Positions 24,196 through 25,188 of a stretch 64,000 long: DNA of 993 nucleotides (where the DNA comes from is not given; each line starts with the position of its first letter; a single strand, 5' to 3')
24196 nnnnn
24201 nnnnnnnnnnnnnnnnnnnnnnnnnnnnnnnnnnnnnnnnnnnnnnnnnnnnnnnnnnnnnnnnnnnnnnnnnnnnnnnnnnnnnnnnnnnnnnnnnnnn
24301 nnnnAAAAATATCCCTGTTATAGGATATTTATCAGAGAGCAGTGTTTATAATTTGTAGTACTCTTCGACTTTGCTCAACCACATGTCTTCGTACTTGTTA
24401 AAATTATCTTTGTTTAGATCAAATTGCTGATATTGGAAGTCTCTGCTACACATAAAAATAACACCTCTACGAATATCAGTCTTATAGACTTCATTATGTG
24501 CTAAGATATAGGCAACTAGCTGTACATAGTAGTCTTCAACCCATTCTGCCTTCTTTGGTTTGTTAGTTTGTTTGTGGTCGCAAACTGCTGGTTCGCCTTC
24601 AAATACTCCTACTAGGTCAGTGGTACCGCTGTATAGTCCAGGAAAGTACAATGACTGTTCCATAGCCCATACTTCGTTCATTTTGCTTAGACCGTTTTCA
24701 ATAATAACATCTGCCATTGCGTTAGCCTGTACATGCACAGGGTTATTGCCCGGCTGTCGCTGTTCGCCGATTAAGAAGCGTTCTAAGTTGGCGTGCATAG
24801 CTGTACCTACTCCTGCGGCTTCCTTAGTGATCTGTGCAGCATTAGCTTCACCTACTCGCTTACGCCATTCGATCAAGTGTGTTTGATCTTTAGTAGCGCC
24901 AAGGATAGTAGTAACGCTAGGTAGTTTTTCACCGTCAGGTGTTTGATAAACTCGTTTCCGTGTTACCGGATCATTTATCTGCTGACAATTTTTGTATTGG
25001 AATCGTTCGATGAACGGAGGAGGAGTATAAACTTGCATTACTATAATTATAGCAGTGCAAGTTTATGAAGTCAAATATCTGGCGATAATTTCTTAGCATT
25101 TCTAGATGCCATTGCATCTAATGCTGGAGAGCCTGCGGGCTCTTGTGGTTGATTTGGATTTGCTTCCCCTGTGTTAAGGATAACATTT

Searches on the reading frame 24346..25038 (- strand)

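Call 16: search_protein_families(library=pfam, proteins=[window:24346-25038:-], max_evalue=0.001)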
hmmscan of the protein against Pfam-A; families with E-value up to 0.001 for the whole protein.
window:24346-25038:- (230 aa): 1 family
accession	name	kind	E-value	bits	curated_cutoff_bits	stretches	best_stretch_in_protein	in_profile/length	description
PF12705.13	PDDEXK_1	-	0.00013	22.4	22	0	137-186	125-176/247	PD-(D/E)XK nuclease superfamily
